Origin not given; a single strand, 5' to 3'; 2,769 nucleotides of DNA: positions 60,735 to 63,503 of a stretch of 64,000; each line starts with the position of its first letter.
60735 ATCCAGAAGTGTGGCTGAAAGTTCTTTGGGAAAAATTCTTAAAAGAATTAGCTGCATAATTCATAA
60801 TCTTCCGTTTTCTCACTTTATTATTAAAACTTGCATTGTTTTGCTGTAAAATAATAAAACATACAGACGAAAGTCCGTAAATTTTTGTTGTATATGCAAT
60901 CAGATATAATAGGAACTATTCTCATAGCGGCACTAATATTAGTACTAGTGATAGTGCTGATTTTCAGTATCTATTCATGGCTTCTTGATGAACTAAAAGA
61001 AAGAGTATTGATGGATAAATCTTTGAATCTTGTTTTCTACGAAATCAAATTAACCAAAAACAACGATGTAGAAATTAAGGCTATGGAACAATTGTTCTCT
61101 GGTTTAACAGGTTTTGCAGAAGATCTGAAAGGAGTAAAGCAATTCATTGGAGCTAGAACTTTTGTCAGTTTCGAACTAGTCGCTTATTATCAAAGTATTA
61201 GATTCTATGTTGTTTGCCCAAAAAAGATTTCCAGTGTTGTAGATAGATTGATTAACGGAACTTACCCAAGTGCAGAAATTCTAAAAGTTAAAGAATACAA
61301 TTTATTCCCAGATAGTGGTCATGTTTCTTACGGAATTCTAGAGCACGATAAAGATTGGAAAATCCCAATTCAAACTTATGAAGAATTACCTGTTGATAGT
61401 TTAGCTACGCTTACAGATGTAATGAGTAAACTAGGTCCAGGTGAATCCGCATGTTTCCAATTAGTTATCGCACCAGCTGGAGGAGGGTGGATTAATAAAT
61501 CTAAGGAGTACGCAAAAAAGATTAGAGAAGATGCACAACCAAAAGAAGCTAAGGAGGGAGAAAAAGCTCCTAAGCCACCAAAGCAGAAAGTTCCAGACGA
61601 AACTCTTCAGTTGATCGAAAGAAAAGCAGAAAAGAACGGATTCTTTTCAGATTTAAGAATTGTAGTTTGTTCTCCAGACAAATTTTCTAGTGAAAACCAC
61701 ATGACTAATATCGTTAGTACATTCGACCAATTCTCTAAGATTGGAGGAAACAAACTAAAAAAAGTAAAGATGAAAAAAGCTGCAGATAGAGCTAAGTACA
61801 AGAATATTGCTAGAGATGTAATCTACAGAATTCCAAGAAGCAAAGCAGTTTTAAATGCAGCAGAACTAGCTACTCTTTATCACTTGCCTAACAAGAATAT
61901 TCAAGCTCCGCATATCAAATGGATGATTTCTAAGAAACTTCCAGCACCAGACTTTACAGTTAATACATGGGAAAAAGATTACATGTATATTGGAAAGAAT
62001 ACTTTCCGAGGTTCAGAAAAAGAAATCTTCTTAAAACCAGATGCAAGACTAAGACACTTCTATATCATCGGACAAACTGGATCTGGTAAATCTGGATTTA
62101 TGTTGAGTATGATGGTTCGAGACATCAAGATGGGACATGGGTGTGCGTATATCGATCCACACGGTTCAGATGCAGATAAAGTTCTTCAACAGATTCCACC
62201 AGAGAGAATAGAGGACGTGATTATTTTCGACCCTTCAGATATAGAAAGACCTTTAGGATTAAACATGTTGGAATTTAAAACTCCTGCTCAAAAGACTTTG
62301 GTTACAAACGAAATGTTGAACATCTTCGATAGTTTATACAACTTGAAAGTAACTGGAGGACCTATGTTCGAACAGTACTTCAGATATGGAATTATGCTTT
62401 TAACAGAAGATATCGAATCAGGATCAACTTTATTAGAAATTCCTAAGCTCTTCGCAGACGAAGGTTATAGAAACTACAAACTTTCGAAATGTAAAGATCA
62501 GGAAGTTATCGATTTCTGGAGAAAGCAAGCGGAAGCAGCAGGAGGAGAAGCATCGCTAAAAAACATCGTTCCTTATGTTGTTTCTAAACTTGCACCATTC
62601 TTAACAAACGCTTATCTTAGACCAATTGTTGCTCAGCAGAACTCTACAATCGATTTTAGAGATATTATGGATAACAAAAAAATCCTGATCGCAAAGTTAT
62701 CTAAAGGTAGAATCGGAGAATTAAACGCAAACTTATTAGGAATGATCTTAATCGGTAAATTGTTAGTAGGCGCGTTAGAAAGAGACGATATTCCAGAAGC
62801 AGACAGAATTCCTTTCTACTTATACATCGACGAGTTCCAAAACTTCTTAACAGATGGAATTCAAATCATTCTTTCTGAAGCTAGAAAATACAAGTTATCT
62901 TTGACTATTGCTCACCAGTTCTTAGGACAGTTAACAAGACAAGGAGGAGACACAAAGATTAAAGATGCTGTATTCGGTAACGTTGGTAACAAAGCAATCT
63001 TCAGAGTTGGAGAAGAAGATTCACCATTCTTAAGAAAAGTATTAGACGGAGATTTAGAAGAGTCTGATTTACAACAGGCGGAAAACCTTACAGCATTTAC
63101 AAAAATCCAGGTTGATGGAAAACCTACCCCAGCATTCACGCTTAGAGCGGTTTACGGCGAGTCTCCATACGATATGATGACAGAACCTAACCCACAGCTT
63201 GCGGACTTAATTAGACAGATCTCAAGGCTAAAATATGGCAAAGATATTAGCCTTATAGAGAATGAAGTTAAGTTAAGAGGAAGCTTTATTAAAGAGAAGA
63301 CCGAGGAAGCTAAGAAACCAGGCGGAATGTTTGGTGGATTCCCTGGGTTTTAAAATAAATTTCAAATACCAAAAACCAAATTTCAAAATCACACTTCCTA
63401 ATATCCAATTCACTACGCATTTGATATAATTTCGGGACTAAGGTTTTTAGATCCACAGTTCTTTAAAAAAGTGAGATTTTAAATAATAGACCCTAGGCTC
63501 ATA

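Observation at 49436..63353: Non-canonical T4SS-like or pilus gene cluster with six tandem, divergent VirB2/TrbC-like pilin paralogs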

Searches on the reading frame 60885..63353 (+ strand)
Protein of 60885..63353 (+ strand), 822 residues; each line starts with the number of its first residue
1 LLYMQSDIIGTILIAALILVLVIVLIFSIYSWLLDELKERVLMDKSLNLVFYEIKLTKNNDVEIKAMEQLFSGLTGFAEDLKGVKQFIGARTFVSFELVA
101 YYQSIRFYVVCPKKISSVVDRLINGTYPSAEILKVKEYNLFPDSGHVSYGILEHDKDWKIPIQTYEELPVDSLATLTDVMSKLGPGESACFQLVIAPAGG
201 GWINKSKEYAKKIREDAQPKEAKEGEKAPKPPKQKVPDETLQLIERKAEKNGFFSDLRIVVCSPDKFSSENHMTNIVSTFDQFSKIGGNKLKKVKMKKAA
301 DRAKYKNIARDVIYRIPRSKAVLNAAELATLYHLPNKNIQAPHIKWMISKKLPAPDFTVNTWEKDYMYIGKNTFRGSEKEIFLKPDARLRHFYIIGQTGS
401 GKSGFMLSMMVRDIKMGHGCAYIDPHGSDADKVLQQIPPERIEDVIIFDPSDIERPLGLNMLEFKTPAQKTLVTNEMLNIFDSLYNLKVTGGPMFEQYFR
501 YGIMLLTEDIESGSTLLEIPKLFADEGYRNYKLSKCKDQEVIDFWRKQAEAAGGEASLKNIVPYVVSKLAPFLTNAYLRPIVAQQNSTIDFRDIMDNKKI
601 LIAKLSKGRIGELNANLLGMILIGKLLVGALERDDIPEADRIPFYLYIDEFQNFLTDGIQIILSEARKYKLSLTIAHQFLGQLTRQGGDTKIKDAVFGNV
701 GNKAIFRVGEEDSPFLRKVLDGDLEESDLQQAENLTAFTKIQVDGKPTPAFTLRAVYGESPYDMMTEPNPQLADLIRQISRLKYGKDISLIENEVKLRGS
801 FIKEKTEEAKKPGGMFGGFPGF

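Call 4: search_protein_families(library=pfam, proteins=[window:60885-63353:+], max_evalue=0.1)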
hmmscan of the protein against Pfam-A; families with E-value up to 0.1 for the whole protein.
window:60885-63353:+ (822 aa): 5 families
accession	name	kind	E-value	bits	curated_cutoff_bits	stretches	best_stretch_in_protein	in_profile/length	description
PF12696.13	TraG-D_C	-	1.2e-05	25.6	22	1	643-712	1-70/126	TraM recognition site of TraD and TraG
PF01935.23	DUF87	-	0.00019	22.1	23.2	1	373-427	7-62/220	Helicase HerA, central domain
PF10412.15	TrwB_AAD_bind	-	0.012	15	20.5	0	384-435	10-61/387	Type IV secretion-system coupling protein DNA-binding domain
PF01580.24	FtsK_SpoIIIE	-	0.027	14.4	24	1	370-411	23-61/221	FtsK/SpoIIIE family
PF01023.25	S_100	-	0.062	13.3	22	0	270-298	2-32/45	S-100/ICaBP type calcium binding domain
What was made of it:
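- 60894..63353 (+): T4CP/VirD4-type ATPase, 819 aa. One N-terminal TM, a DUF8128 domain, then a P-loop ATPase with a helical insertion. Walker A is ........; Walker B region is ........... PF12696 TraG-D_C 25.6 bits against a cut-off of 22 (call 4).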

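Call 17: search_solved_structures(query=window:60885-63353:+, max_evalue=1, show_alignments=1)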
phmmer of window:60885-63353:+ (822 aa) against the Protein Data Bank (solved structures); distinct sequences matched with E-value up to 1: 1.
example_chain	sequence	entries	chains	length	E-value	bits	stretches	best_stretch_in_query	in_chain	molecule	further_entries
6sz9_A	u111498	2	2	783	0.0011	20.3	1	376-430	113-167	IcmO (DotL)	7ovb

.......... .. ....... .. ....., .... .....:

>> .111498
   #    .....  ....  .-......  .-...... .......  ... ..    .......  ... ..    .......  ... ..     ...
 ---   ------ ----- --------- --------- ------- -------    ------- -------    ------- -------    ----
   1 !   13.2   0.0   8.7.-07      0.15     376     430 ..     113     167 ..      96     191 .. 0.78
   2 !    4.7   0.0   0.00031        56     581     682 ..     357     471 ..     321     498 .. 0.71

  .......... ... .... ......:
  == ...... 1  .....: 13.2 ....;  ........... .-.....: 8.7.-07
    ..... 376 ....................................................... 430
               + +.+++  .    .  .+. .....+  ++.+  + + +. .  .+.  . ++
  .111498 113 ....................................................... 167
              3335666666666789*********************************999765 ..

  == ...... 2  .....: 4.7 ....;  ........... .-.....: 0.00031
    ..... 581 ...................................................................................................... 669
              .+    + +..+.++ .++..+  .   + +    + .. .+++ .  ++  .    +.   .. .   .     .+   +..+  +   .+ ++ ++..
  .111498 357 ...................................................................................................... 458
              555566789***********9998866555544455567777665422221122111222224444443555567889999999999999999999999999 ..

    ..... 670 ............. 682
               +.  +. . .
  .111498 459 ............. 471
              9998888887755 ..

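Call 18: search_protein_families(library=ncbifam, proteins=[window:60885-63353:+], max_evalue=0.1)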
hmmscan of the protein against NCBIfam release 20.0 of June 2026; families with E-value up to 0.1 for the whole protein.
window:60885-63353:+ (822 aa): 10 families
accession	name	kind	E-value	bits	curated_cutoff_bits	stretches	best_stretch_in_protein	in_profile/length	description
NF041447.1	TrbC_conju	equivalog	7.5e-12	44.5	800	2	366-425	106-165/685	F-type conjugative transfer protein TrbC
TIGR03743.1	SXT_TraD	subfamily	5.4e-09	35.1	366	2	370-428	153-214/636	conjugative transfer system coupling protein TraD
NF045973.1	conju_CD1115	equivalog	0.00011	21.2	250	1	557-712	210-361/442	VirD4-like conjugal transfer protein, CD1115 family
TIGR03754.1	conj_TOL_TraD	equivalog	0.00041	19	647.55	1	377-432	168-222/643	type IV conjugative transfer system coupling protein TraD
NF053655.1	CedD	equivalog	0.00083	18.1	600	0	368-431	200-263/527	DNA-translocating ATPase CedD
TIGR02237.1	recomb_radB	equivalog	0.0027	17.6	172.4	1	394-454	17-80/210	DNA repair and recombination protein RadB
NF041326.1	Bacteroid_MobC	subfamily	0.0043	15.5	900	1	646-702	460-515/655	conjugal transfer protein MobC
NF041017.1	DNA_import_CedB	equivalog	0.032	12.9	700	0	363-411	250-297/590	DNA import protein CedB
TIGR00929.1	VirB4_CagE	subfamily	0.039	12.1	643.1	0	390-411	438-459/792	VirB4 family type IV secretion/conjugal transfer ATPase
TIGR02759.1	TraD_Ftype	equivalog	0.091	11.5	521.35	0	658-711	424-476/566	type IV conjugative transfer system coupling protein TraD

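Call 19: find_encoding_contigs(protein=window:60885-63353:+, flank=10000, max_places=6)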
Protein window:60885-63353:+ (822 aa): no gene with exactly this product is on record in the collection.

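Call 20: find_encoding_contigs(protein=window:60894-63353:+, flank=10000, max_places=6)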
Protein window:60894-63353:+ (819 aa): 3 contigs read that carry it; 3 places shown.
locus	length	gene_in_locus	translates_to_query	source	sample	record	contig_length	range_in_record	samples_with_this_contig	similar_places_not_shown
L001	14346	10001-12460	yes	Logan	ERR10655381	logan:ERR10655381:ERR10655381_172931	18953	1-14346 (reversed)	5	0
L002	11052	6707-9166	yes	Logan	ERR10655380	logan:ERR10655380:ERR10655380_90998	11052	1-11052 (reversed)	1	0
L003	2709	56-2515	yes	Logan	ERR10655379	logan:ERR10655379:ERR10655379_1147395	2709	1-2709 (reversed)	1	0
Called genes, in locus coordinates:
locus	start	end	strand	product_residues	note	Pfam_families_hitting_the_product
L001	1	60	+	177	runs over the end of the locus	-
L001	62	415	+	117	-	-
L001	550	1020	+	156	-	-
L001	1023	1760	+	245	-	-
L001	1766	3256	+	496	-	-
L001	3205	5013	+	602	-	PF08486:SpoIID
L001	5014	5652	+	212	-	-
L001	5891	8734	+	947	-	-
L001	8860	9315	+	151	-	PF01668:SmpB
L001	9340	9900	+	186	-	-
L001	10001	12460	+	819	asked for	PF26449:DUF8128, PF12696:TraG-D_C (faint)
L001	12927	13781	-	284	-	PF02899:Phage_int_SAM_1 (weak), PF13495:Phage_int_SAM_4 (faint), PF00589:Phage_integrase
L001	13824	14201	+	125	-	-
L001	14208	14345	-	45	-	?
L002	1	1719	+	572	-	?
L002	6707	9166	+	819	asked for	PF26449:DUF8128, PF12696:TraG-D_C (faint)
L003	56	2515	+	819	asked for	PF26449:DUF8128, PF12696:TraG-D_C (faint)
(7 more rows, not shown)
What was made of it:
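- Checked: The ATPase most likely starts at ATG 60894 (819 aa; that exact product is on record, call 20).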

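Call 21: search_dna_similar(query=window:60894-63353:+, collection=plasmids, mode=protein, max_evalue=0.001, max_rows=25)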
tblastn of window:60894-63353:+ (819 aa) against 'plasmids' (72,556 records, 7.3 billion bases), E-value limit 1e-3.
Records with a match: 285; places in all: 294; records where one place covers at least 80% of the query: 12.
Best place of each record, by identity: <60% 285.
By first word of the organism name: Bacillus 70; Staphylococcus 33; Streptomyces 23; Natrinema 12; Sulfolobus 11; Lactobacillus 9; Clostridium 8; Haladaptatus 7; Priestia 7; Halomontanus 6; and 58 more.
By predicted mobility (MOB-suite, as given by PLSDB): non-mobilizable 229; mobilizable 42; conjugative 14.
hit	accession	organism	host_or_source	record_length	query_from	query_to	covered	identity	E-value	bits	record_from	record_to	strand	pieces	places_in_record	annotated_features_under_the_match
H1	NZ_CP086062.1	Bacillus sp. BC1-43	Sing cell,soil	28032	97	791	85%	23.9%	1e-23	115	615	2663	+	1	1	DUF87 domain-containing protein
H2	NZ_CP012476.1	Shouchella clausii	-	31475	47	751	86%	23.0%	2e-28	131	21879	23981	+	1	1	DUF87 domain-containing protein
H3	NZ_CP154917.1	Bacillus subtilis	-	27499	102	778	83%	23.7%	4e-24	117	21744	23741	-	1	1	DUF87 domain-containing protein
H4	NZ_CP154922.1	Bacillus subtilis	-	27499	102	778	83%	23.7%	4e-24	117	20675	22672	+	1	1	DUF87 domain-containing protein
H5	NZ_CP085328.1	Haladaptatus salinisoli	cell culture,saline soil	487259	92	742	76%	25.6%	4e-30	189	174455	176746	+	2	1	type IV secretion system DNA-binding domain-containing protein | hypothetical protein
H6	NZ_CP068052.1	Peribacillus psychrosaccharolyticus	-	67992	97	769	82%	23.5%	4e-23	114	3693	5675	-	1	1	DUF87 domain-containing protein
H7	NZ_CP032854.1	Bacillus subtilis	cell culture,Cheonggukjang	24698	97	757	81%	23.7%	2e-23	115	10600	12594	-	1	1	DUF87 domain-containing protein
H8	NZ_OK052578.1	Metabacillus dongyingensis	white elm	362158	124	802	83%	23.1%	3e-22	111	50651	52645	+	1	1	DUF87 domain-containing protein | hypothetical protein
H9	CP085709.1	Bacillus sp. CMF21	single cell,soil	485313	124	802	83%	22.5%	1e-22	112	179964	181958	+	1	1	DUF87 domain-containing protein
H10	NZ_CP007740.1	Bacillus methanolicus MGA3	soil sample, enrichment culture ...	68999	90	769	83%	22.3%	1e-21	109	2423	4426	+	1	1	DUF87 domain-containing protein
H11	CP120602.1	Bacillus subtilis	cell culture,cornstarch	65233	90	787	85%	21.3%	1e-19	102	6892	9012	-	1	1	DUF87 domain-containing protein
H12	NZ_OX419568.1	Bacillus subtilis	garden soil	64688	90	787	85%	21.2%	1e-19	102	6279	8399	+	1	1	DUF87 domain-containing protein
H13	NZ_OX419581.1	Bacillus subtilis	garden soil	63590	90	787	85%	21.2%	1e-19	102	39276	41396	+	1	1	DUF87 domain-containing protein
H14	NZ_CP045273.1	Priestia megaterium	pure culture,Paper surface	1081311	102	647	65%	27.8%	3e-26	207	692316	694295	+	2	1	none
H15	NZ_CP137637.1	Niallia sp. XMNu-256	-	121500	124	751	77%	23.4%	1e-22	112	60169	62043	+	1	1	DUF87 domain-containing protein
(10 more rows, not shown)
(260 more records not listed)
